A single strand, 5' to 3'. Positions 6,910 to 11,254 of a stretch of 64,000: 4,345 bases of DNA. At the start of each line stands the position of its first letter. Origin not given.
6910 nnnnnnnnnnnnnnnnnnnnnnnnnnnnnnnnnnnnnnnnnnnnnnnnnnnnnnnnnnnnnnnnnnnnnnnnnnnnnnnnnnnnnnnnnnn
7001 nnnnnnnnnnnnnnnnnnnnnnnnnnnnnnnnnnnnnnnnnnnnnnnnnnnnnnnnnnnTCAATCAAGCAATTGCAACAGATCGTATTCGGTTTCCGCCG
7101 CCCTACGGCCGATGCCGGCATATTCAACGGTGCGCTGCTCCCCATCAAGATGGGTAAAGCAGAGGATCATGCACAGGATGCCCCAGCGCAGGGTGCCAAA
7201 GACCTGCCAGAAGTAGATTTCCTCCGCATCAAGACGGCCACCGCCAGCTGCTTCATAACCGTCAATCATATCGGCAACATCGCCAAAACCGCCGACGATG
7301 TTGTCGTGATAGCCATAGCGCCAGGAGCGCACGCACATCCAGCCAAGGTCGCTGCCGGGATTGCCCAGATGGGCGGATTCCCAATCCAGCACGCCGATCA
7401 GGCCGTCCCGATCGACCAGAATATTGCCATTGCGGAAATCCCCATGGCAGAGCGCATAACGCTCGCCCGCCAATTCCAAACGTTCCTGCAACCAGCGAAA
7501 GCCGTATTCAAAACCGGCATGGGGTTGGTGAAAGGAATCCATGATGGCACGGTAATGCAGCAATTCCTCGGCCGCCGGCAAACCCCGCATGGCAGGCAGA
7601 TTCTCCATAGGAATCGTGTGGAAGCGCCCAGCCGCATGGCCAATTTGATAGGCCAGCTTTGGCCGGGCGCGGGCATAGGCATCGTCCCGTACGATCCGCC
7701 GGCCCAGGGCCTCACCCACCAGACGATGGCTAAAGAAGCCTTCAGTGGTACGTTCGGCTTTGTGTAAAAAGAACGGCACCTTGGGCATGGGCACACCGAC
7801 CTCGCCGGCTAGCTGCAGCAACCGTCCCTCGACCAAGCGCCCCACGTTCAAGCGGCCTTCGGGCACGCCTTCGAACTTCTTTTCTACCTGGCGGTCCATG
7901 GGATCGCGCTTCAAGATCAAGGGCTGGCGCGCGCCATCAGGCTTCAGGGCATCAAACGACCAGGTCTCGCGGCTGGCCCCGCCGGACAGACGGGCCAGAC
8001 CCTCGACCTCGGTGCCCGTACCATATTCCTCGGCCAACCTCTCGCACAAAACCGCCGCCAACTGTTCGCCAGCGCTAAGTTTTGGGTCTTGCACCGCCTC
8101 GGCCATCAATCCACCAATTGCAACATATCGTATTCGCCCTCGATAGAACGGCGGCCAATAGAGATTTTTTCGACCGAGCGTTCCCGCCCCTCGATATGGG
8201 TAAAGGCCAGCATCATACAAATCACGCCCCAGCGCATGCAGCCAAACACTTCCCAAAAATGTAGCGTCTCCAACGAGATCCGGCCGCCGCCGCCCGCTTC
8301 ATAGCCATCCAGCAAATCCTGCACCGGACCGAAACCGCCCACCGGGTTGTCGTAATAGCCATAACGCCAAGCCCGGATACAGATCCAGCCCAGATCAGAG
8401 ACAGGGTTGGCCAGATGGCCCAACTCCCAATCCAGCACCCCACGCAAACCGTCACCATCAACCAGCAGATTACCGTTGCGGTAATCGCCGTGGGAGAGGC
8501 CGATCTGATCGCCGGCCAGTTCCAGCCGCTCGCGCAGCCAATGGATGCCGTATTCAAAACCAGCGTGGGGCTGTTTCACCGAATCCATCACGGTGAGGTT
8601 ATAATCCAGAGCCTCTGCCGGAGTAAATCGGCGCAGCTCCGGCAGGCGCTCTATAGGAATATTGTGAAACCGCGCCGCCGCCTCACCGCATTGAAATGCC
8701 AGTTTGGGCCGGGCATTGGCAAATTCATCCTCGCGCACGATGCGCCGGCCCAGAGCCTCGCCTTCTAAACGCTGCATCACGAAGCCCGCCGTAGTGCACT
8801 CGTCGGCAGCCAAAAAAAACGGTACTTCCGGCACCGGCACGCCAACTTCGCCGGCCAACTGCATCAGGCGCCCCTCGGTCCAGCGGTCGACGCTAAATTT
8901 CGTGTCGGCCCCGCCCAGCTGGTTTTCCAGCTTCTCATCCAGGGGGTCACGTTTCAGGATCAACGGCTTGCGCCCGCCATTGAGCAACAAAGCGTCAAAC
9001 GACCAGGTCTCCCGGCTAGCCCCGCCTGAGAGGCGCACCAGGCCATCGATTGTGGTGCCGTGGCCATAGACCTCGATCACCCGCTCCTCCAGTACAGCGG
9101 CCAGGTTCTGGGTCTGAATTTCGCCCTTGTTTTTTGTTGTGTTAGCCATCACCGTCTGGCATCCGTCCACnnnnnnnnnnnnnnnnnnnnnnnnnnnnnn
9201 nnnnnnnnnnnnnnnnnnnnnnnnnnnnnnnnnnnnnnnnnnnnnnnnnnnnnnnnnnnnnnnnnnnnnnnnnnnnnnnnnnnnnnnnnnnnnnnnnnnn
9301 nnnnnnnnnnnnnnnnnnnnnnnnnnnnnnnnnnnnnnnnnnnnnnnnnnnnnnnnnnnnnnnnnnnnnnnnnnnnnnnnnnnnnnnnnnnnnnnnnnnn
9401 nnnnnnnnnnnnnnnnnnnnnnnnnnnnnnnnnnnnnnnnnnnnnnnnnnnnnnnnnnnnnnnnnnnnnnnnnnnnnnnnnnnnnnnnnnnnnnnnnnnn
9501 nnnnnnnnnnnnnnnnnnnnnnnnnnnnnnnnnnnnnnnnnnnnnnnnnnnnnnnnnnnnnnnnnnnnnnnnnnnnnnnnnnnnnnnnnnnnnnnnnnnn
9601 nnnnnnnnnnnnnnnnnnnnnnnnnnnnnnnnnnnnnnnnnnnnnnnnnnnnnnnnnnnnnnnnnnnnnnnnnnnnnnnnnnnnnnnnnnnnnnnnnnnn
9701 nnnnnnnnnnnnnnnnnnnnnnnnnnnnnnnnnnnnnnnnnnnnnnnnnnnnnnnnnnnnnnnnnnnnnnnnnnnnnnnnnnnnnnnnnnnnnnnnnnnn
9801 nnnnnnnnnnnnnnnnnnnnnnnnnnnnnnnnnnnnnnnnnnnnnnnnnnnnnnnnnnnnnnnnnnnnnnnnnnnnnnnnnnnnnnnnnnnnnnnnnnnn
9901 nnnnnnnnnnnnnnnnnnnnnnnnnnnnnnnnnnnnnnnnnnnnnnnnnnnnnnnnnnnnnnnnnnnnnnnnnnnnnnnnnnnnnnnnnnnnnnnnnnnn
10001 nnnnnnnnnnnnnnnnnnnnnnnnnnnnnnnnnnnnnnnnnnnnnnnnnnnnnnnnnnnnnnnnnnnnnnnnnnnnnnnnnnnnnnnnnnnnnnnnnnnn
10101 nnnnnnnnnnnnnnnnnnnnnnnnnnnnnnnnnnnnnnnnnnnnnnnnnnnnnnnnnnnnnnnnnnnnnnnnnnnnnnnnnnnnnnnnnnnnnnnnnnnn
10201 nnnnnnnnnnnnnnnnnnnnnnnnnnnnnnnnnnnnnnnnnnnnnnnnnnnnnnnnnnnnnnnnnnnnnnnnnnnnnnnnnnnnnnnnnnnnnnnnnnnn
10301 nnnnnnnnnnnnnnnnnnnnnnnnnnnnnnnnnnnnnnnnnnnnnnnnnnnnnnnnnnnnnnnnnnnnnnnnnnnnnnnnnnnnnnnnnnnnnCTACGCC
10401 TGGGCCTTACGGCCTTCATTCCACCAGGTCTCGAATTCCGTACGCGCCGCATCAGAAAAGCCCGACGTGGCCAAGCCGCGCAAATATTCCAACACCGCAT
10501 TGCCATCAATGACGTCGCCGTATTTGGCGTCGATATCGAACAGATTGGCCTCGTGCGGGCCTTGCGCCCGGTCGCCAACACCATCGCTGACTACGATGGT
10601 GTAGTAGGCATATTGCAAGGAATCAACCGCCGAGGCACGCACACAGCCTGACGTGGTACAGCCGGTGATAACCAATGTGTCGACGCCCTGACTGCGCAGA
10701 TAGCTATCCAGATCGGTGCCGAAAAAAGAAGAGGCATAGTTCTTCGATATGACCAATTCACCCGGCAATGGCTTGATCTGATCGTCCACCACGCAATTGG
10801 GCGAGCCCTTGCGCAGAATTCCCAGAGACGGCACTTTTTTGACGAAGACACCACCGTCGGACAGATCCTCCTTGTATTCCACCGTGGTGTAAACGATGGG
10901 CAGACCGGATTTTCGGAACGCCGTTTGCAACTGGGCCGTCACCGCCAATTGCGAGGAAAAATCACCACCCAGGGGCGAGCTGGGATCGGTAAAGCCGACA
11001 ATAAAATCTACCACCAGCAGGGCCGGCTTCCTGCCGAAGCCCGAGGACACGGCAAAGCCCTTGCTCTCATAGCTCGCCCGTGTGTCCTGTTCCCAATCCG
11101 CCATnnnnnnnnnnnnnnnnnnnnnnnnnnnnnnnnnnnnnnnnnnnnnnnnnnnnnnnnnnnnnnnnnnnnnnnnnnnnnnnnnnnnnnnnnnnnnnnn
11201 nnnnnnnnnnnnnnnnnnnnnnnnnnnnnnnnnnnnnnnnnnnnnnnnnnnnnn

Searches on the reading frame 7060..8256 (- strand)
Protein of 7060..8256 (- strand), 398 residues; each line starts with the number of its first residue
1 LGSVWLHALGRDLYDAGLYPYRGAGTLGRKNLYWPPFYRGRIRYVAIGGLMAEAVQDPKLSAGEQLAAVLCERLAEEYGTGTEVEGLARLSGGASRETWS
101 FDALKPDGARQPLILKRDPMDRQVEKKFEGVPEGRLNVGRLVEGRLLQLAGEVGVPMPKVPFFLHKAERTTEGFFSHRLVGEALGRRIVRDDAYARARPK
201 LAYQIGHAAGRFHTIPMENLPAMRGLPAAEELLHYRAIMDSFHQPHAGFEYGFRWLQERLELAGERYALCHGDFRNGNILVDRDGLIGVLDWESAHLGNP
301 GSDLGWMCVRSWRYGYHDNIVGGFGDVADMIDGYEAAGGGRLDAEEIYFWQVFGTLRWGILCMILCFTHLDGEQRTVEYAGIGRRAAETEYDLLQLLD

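Call 66: search_protein_families(library=pfam, proteins=[window:7060-8256:-], max_evalue=0.00001)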
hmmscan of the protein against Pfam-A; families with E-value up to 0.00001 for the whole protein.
window:7060-8256:- (398 aa): 1 family
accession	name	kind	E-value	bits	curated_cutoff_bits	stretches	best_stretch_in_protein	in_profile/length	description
PF01636.29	APH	-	7.4e-23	82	23.2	1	89-329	4-230/239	Phosphotransferase enzyme family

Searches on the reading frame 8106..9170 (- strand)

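Call 66: search_protein_families(library=pfam, proteins=[window:8106-9170:-], max_evalue=0.00001)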
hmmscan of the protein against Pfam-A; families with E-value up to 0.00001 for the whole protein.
window:8106-9170:- (354 aa): 1 family
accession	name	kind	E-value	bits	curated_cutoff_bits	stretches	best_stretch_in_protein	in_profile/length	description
PF01636.29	APH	-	6.7e-23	82.1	23.2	1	55-272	8-217/239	Phosphotransferase enzyme family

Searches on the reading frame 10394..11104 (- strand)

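Call 66: search_protein_families(library=pfam, proteins=[window:10394-11104:-], max_evalue=0.00001)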
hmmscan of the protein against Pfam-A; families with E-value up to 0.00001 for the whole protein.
window:10394-11104:- (236 aa): 1 family
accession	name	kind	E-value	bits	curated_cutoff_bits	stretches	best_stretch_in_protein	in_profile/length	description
PF00857.26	Isochorismatase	-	2.2e-33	116.2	27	1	28-201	2-173/175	Isochorismatase domain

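Call 79: search_protein_families(library=ncbifam, proteins=[window:10394-11104:-], max_evalue=1e-10)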
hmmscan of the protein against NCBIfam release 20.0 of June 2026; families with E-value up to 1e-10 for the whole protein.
window:10394-11104:- (236 aa): 3 families
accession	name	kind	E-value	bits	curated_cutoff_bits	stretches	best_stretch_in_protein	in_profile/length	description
TIGR03614.1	RutB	equivalog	9.1e-17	61.4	377.95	1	96-206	106-217/226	pyrimidine utilization protein B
NF050097.1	BiurAmidohydBiuH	equivalog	1.4e-16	60.7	370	1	48-192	43-202/221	biuret amidohydrolase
NF008517.0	PRK11440.1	equivalog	9.2e-11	42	195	0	28-206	10-186/188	hydrolase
